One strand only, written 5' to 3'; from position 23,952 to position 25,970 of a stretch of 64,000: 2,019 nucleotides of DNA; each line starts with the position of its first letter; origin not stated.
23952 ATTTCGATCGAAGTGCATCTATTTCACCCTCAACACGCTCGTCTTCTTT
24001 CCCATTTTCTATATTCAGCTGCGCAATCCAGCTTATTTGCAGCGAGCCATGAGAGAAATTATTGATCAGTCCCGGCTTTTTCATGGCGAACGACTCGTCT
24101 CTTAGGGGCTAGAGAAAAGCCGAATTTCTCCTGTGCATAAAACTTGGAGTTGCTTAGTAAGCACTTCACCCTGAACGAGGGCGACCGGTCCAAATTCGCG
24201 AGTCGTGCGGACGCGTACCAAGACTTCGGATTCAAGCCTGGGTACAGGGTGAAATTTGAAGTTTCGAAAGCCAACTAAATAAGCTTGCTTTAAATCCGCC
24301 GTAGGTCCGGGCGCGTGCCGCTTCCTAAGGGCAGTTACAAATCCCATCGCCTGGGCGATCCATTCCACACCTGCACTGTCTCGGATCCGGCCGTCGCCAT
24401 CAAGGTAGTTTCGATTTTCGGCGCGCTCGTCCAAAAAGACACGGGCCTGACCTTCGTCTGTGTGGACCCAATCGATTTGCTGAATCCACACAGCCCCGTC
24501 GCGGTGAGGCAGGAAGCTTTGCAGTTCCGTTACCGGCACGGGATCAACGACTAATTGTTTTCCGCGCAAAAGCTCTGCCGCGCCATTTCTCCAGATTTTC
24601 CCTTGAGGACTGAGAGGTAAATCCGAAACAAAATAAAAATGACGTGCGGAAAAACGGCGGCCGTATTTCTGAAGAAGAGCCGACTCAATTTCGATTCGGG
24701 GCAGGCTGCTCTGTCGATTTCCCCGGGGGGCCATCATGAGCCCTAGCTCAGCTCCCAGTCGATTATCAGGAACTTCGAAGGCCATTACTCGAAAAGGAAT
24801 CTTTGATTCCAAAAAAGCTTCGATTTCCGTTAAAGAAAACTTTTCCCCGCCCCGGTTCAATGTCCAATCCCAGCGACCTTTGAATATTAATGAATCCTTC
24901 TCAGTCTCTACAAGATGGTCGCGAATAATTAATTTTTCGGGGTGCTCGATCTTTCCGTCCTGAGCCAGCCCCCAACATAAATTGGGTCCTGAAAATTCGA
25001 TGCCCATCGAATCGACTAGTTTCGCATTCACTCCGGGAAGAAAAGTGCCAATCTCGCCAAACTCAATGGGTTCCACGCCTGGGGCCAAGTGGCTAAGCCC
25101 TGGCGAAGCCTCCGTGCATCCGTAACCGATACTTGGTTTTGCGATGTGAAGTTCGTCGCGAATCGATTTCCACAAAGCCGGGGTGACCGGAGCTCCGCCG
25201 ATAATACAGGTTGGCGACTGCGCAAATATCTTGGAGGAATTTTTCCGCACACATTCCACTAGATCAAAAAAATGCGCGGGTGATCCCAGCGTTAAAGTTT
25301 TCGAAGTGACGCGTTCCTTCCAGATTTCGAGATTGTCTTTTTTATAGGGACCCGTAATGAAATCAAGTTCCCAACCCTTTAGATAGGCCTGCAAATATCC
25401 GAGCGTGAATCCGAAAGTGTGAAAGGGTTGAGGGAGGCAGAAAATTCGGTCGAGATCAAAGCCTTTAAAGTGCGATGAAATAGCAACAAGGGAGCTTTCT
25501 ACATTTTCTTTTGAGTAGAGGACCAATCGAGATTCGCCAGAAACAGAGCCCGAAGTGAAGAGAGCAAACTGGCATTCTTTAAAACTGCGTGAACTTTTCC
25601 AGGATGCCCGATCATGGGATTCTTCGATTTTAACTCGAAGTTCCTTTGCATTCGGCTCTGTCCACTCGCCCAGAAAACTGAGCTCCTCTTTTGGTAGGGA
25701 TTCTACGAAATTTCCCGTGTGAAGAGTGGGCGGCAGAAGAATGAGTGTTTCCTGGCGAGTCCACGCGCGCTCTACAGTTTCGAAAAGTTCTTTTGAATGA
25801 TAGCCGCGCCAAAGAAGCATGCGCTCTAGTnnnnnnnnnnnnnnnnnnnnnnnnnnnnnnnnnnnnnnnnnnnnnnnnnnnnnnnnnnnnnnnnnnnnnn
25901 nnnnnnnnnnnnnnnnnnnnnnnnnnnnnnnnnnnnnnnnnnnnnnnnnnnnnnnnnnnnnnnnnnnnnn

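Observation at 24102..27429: Starter module: MIO ammonia-lyase adjacent to an AMP-ligase carrying an extra C-terminal domain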

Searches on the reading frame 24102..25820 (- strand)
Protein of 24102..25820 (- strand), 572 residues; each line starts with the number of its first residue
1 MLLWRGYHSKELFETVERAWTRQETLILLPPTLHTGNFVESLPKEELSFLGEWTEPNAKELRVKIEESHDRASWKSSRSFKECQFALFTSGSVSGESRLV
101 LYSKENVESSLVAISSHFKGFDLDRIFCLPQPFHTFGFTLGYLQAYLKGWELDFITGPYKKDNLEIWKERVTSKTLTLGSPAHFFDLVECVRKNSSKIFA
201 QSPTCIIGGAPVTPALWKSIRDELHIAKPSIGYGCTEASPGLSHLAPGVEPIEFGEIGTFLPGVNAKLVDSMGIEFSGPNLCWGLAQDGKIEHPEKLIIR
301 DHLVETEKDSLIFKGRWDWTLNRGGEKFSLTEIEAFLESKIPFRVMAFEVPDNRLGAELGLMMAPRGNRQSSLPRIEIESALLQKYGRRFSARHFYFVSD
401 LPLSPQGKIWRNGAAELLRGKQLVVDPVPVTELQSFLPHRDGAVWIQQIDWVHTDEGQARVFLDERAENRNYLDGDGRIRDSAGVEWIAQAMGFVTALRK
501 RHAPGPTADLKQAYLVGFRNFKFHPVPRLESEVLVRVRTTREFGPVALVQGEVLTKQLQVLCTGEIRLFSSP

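Call 3: search_protein_families(library=pfam, proteins=[window:24102-25820:-], max_evalue=0.01)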
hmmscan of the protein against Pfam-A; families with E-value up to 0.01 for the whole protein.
window:24102-25820:- (572 aa): 1 family
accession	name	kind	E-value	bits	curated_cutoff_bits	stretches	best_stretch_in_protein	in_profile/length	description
PF00501.34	AMP-binding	-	3.2e-17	62.8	29.9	1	79-272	160-359/384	AMP-binding enzyme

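Call 5: search_protein_families(library=ncbifam, proteins=[window:24102-25820:-], max_evalue=1)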
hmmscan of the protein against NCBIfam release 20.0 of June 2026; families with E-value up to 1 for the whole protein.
window:24102-25820:- (572 aa): 25 families
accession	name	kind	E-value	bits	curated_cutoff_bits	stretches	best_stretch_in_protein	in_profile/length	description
NF005660.0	PRK07445.1-2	equivalog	2e-13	49.9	525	1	84-412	72-384/397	O-succinylbenzoic acid--CoA ligase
NF009233.0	PRK12583.1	subfamily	2e-13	49.6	832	2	82-273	202-391/558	fatty acid CoA ligase family protein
NF006386.0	PRK08633.1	equivalog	7.2e-12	43.9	1221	1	81-274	782-979/1147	acyl-[ACP]--phospholipid O-acyltransferase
NF005291.0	PRK06814.1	equivalog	1.6e-11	42.9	1349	2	60-152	773-863/1140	acyl-[ACP]--phospholipid O-acyltransferase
NF004837.0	PRK06187.1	subfamily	1.1e-10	40.5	476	1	60-275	150-364/531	long-chain-fatty-acid--CoA ligase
NF005662.0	PRK07445.1-4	equivalog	2.1e-10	39.8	640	1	69-418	110-461/467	O-succinylbenzoic acid--CoA ligase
NF005801.1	PRK07656.1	equivalog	3.5e-09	35.8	657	1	83-411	166-496/500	FadD3 family acyl-CoA ligase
NF004971.0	PRK06334.1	equivalog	8.4e-07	27.9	847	1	82-243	184-342/539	long chain fatty acid--[acyl-carrier-protein] ligase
NF005663.0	PRK07445.1-5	equivalog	9.2e-07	27.9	674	1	89-418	136-461/479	O-succinylbenzoic acid--CoA ligase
NF006754.0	PRK09274.1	equivalog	5.1e-06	24.9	478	1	82-240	176-330/555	fatty acid CoA ligase family protein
TIGR01733.1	AA-adenyl-dom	subfamily_domain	9.3e-06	24.7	317.4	1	72-271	110-309/409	amino acid adenylation domain-containing protein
NF004511.1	PRK05852.1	equivalog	1.9e-05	23.5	650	1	308-412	395-498/505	FadD7 family fatty acid--CoA ligase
TIGR03098.1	ligase_PEP_1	hypoth_equivalog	2.4e-05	23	592.35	1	306-414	407-514/517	acyl-CoA ligase (AMP-forming), exosortase A system-associated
NF005858.0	PRK07787.1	subfamily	2.7e-05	22.8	575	1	51-275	99-314/471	acyl-CoA synthetase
NF005959.0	PRK08043.1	equivalog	9.2e-05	20.9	886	1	82-278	366-554/719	bifunctional acyl-ACP--phospholipid O-acyltransferase/long-chain-fatty-acid--ACP ligase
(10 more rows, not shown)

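Call 9: find_homologous_proteins(query=window:24102-25820:-, max_evalue=0.00001)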
Query window:24102-25820:- (572 aa): 227 proteins with E <= 0.00001 among 8000 candidates; the best 120 are listed.
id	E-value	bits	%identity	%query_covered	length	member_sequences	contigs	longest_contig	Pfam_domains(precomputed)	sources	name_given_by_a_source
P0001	0.0e+0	1328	100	100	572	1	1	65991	PF22817.3,PF00501.35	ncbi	-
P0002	3.3e-111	390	38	97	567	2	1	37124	PF22817.3,PF00501.35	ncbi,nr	ncbi:MAG: AMP-binding protein [Methylotenera sp.]|nr:AMP-binding protein [Oligoflexia bacterium]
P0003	1.1e-110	389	39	99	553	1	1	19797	PF22817.3,PF00501.35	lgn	-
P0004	1.1e-110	389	38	100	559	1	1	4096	PF22817.3,PF00501.35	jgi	jgi:hypothetical protein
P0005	3.0e-107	377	38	100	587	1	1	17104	PF22817.3,PF00501.35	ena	-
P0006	7.6e-107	376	38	100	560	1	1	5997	PF22817.3,PF00501.35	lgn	-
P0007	7.3e-105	369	37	99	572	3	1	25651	PF22817.3,PF00501.35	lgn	-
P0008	1.4e-104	368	44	73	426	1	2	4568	PF00501.35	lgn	-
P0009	3.7e-104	367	36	99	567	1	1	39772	PF22817.3,PF00501.35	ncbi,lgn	-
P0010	4.8e-101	357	36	99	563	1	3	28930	PF22817.3,PF00501.35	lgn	-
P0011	8.1e-101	356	36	97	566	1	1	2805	PF22817.3,PF00501.35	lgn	-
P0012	5.2e-100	353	34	100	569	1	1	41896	PF22817.3,PF00501.35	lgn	-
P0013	5.6e-100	353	36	99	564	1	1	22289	PF22817.3,PF00501.35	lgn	-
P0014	7.6e-100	353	36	99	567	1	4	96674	PF22817.3,PF00501.35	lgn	-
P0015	2.0e-99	351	44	73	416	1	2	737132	PF00501.35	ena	-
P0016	4.3e-99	350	36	100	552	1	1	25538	PF00501.35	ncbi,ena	-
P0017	2.7e-98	348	36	99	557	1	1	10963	PF22817.3,PF00501.35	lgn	-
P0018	3.9e-98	347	36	99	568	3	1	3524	PF22817.3,PF00501.35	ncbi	-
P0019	5.3e-98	347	36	99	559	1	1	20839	PF22817.3,PF00501.35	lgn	-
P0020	1.3e-97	345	35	99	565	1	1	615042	PF22817.3,PF00501.35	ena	-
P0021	5.0e-97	344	36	100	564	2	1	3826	PF22817.3,PF00501.35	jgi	-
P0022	9.3e-97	343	43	73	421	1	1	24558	PF00501.35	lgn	-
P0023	2.5e-96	341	36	97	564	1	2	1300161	PF22817.3,PF00501.35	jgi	jgi:hypothetical protein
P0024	2.9e-96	341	41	74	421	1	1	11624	PF00501.35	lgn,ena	-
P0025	3.1e-96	341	36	99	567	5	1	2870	PF22817.3,PF00501.35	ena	-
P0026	4.2e-95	337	35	99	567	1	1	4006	PF22817.3,PF00501.35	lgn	-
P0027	5.4e-95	337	37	100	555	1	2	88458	PF22817.3,PF00501.35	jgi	jgi:predicted hotdog family 3-hydroxylacyl-ACP dehydratase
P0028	5.8e-95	337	34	99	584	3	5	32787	PF22817.3,PF00501.35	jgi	jgi:hypothetical protein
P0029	6.5e-95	337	36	97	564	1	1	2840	PF22817.3,PF00501.35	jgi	jgi:acyl-CoA synthetase (AMP-forming)/AMP-acid ligase II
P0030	1.2e-94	336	36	97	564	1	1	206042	PF22817.3,PF00501.35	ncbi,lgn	-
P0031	8.2e-94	333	36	99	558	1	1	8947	PF22817.3,PF00501.35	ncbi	-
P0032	1.3e-93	332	35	97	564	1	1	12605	PF22817.3,PF00501.35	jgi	jgi:hypothetical protein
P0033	2.7e-93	331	40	73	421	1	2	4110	PF00501.35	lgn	-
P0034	4.8e-93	330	41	74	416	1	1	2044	PF00501.35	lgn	-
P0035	1.2e-92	329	35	99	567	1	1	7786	PF22817.3,PF00501.35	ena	-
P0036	1.8e-92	329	41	73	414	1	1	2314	PF00501.35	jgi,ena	-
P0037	2.8e-92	328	40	74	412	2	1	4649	PF00501.35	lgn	-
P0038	4.3e-92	327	41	73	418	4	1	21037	PF00501.35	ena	-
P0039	1.1e-91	326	35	97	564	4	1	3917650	PF22817.3,PF00501.35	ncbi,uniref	ncbi:AMP-binding protein [Bdellovibrio sp. HCB185ZH]|uniref:AMP-binding protein n=1 Tax=Bdellovibrio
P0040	1.4e-91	326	43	73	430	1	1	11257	PF00501.35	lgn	-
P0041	2.7e-91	325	41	73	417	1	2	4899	PF00501.35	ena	-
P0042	3.1e-91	324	42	72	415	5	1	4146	PF00501.35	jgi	-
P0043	6.1e-91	323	43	73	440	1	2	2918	PF00501.35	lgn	-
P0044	7.6e-91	323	41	73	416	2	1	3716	PF00501.35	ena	-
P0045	2.6e-90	321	40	73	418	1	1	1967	PF00501.35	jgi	jgi:fatty-acyl-CoA synthase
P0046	2.8e-90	321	33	100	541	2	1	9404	PF22817.3,PF00501.35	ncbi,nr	ncbi:MAG: acyl--CoA ligase [Bdellovibrionaceae bacterium]|nr:acyl--CoA ligase [Bdellovibrio sp.]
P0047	3.8e-90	321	41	73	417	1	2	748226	PF00501.35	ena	-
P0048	5.2e-90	320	36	99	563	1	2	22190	PF22817.3,PF00501.35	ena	-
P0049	5.6e-90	320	43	63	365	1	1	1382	PF00501.35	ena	-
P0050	6.3e-90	320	43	73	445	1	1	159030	PF00501.35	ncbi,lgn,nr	ncbi:MAG: acyl--CoA ligase [Bdellovibrionales bacterium]|nr:acyl--CoA ligase [Bdellovibrionales bact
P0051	1.0e-89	319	36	99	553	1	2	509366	PF22817.3,PF00501.35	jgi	jgi:hypothetical protein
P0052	1.4e-89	319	43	73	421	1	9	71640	PF00501.35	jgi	jgi:acyl-coenzyme A synthetase/AMP-(fatty) acid ligase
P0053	1.5e-89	319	35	97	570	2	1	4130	PF22817.3,PF00501.35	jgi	jgi:predicted hotdog family 3-hydroxylacyl-ACP dehydratase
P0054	2.1e-89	318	42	73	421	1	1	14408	PF00501.35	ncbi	-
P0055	2.3e-89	318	35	100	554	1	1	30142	PF22817.3,PF00501.35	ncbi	-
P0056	6.1e-89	317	42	73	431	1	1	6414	PF00501.35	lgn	-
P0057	6.2e-89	317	41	73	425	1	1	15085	PF00501.35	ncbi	-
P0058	1.9e-87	312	39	73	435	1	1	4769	PF00501.35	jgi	jgi:fatty-acyl-CoA synthase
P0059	2.0e-87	312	40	74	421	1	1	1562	PF00501.35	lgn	-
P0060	2.1e-87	312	39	73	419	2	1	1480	PF00501.35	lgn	-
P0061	2.8e-87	311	40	73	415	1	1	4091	PF00501.35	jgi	jgi:acyl-coenzyme A synthetase/AMP-(fatty) acid ligase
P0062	2.9e-87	311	42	71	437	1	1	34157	PF00501.35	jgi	jgi:fatty-acyl-CoA synthase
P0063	3.2e-87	311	40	73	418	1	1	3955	PF00501.35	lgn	-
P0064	2.1e-86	309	38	74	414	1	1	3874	PF00501.35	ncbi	-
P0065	3.1e-86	308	41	71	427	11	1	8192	PF00501.35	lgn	-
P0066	4.7e-86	307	36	85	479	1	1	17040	PF22817.3,PF00501.35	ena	-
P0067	9.1e-86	306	38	73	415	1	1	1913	PF00501.35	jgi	-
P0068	9.3e-86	306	33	97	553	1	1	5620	PF22817.3,PF00501.35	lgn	-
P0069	9.5e-86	306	39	72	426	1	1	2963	PF00501.35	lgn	-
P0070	1.1e-85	306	33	100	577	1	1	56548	PF22817.3,PF00501.35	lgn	-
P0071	1.2e-85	306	41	72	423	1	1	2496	PF00501.35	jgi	jgi:acyl-CoA synthetase (AMP-forming)/AMP-acid ligase II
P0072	3.0e-85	305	34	100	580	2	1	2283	PF22817.3,PF00501.35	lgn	-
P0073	4.4e-85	304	38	73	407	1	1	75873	PF00501.35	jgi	jgi:acyl-CoA synthetase (AMP-forming)/AMP-acid ligase II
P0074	4.6e-85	304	40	72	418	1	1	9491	PF00501.35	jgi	-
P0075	5.6e-85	304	40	74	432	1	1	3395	PF00501.35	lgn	-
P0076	7.5e-85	303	42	68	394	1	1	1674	PF00501.35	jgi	jgi:acyl-CoA synthetase (AMP-forming)/AMP-acid ligase II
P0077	9.2e-85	303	40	73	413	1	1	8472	PF00501.35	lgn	-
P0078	2.4e-84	302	40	73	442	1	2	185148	PF00501.35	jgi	jgi:acyl-coenzyme A synthetase/AMP-(fatty) acid ligase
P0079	3.0e-84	301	39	72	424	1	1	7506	PF00501.35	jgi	-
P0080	4.8e-84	301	41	72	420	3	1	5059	PF00501.35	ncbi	-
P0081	7.3e-84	300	33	100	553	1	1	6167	PF22817.3,PF00501.35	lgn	-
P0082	8.1e-84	300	38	73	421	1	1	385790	PF00501.35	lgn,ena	-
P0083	1.2e-83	299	38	73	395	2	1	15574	PF00501.35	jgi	jgi:acyl-coenzyme A synthetase/AMP-(fatty) acid ligase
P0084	1.3e-83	299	39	72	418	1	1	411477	PF00501.35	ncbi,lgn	-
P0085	2.7e-83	298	39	73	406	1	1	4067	PF00501.35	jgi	jgi:fatty-acyl-CoA synthase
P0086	4.4e-83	298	38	77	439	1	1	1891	PF00501.35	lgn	-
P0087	4.6e-83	297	39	73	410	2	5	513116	PF00501.35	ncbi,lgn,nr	ncbi:MAG: acyl--CoA ligase [Bdellovibrionaceae bacterium]|nr:acyl--CoA ligase [Pseudobdellovibrionac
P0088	5.7e-83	297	40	73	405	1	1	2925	PF00501.35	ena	-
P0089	8.3e-83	297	39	73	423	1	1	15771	PF00501.35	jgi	jgi:acyl-CoA synthetase (AMP-forming)/AMP-acid ligase II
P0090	9.0e-83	296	42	68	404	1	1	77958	PF00501.35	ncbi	-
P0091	1.7e-82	296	37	73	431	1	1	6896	PF00501.35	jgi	jgi:acyl-CoA synthetase (AMP-forming)/AMP-acid ligase II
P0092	2.1e-82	295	38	73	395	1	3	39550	PF00501.35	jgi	jgi:acyl-coenzyme A synthetase/AMP-(fatty) acid ligase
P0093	4.5e-82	294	39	73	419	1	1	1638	PF00501.35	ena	-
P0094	6.3e-82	294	37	73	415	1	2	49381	PF00501.35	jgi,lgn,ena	-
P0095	1.1e-81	293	41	73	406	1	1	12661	PF00501.35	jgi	jgi:acyl-CoA synthetase (AMP-forming)/AMP-acid ligase II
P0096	1.2e-81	293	40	72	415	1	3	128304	PF00501.35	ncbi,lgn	-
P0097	2.0e-81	292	39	72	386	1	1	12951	PF00501.35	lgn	-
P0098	2.2e-81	292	37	75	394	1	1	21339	PF00501.35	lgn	-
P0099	2.7e-81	292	40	73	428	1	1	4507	PF00501.35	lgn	-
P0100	3.1e-81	291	38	73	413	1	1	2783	PF00501.35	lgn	-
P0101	3.9e-81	291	38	72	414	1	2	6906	PF00501.35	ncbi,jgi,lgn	jgi:acyl-CoA synthetase (AMP-forming)/AMP-acid ligase II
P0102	5.3e-81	291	39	73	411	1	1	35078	PF00501.35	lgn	-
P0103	6.3e-81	290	40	72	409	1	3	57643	PF00501.35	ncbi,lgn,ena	-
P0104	9.7e-81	290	38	72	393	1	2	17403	PF00501.35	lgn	-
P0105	1.2e-80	290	40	73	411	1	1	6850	PF00501.35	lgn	-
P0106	1.2e-80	289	39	73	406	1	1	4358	PF00501.35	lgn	-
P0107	1.3e-80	289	40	72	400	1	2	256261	PF00501.35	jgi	jgi:acyl-coenzyme A synthetase/AMP-(fatty) acid ligase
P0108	1.7e-80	289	40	72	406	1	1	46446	PF00501.35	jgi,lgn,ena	-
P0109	2.3e-80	289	37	74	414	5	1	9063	PF00501.35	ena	-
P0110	2.8e-80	288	42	67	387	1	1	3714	PF00501.35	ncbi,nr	ncbi:MAG: acyl--CoA ligase [Bdellovibrionaceae bacterium]|nr:acyl--CoA ligase [Pseudobdellovibrionac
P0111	2.9e-80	288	40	72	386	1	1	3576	PF00501.35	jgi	jgi:acyl-CoA synthetase (AMP-forming)/AMP-acid ligase II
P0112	3.4e-80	288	38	72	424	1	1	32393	PF00501.35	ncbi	-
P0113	4.3e-80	288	32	99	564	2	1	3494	PF00501.35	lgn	-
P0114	4.5e-80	288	39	73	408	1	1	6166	PF00501.35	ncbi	-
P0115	4.9e-80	287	39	73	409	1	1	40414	PF00501.35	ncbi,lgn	-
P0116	6.9e-80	287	31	100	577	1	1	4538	PF22817.3,PF00501.35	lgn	-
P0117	7.6e-80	287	40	74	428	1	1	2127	PF00501.35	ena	-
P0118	1.1e-79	286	40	72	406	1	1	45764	PF00501.35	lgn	-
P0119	1.2e-79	286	39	72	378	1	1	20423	PF00501.35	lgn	-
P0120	2.0e-79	285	39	73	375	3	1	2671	PF00501.35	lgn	-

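Call 12: search_protein_families(library=pfam, proteins=[P0002], max_evalue=0.01)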
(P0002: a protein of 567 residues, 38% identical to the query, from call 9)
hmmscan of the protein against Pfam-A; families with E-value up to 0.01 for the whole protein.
P0002 (567 aa): 1 family
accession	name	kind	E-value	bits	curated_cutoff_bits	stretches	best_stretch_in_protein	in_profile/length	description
PF00501.34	AMP-binding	-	1.8e-16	60.3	29.9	1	60-253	158-358/384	AMP-binding enzyme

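Call 23: find_encoding_contigs(protein=P0039, flank=10000, max_places=2)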
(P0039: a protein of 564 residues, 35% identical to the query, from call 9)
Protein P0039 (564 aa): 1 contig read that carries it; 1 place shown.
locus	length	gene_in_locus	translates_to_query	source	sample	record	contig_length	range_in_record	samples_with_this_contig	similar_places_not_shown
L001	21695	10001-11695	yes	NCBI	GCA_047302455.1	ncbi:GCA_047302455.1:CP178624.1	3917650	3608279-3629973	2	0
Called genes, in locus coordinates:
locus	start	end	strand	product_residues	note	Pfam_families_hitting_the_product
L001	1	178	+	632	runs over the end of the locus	PF02922:CBM_48, PF00128:Alpha-amylase, PF02806:Alpha-amylase_C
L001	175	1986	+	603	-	PF02922:CBM_48 (weak), PF00128:Alpha-amylase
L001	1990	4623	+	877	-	PF00128:Alpha-amylase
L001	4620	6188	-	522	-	PF00849:PseudoU_synth_2, PF10672:Methyltrans_SAM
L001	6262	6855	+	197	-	PF04011:LemA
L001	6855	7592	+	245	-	PF04536:TPM_phosphatase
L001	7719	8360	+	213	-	PF04536:TPM_phosphatase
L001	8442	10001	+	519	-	PF00221:Lyase_aromatic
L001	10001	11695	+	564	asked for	PF00501:AMP-binding, PF22817:ApeP-like (weak)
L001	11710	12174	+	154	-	-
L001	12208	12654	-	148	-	-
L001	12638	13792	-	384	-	PF00109:ketoacyl-synt, PF02801:Ketoacyl-synt_C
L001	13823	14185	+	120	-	PF07977:FabA (weak), PF22818:ApeI-like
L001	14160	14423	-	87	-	PF00550:PP-binding (weak)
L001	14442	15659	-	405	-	PF00109:ketoacyl-synt, PF02801:Ketoacyl-synt_C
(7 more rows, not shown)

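Call 24: find_encoding_contigs(protein=P0015, flank=10000, max_places=1)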
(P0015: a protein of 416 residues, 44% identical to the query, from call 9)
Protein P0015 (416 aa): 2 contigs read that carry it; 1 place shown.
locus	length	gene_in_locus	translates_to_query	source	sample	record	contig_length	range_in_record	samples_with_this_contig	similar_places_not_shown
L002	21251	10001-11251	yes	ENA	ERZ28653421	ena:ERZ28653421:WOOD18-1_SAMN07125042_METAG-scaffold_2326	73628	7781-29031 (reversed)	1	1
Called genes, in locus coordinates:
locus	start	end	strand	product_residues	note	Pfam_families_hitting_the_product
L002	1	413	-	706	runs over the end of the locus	PF00535:Glycos_transf_2, PF09835:DUF2062, PF03279:Lip_A_acyltrans (weak)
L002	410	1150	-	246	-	PF01553:Acyltransferase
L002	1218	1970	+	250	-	PF00106:adh_short, PF08659:KR, PF13561:adh_short_C2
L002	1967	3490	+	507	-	PF00890:FAD_binding_2 (faint), PF01266:DAO (faint), PF13450:NAD_binding_8, PF01593:Amino_oxidase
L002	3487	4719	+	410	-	PF00109:ketoacyl-synt, PF02801:Ketoacyl-synt_C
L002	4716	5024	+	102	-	PF00550:PP-binding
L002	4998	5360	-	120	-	PF22818:ApeI-like, PF07977:FabA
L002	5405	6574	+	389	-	PF00109:ketoacyl-synt, PF08545:ACP_syn_III (faint), PF02801:Ketoacyl-synt_C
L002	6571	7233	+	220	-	-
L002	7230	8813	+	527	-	PF00221:Lyase_aromatic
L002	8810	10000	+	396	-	PF01494:FAD_binding_3, PF04820:Trp_halogenase (weak), PF13738:Pyr_redox_3 (faint), PF04820:Trp_halogenase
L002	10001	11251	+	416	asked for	PF00501:AMP-binding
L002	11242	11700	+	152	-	PF22817:ApeP-like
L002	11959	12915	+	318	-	-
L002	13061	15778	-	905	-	PF00890:FAD_binding_2 (faint), PF01266:DAO (weak), PF01494:FAD_binding_3, PF00155:Aminotran_1_2, PF01053:Cys_Met_Meta_PP (weak), PF01212:Beta_elim_lyase (weak)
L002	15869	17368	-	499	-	PF11074:DUF2779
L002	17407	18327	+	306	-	-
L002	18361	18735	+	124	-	-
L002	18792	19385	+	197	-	-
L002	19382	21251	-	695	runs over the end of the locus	PF00580:UvrD-helicase, PF01443:Viral_helicase1 (faint), PF13245:AAA_19, PF13604:AAA_30 (faint), PF13361:UvrD_C, PF13538:UvrD_C_2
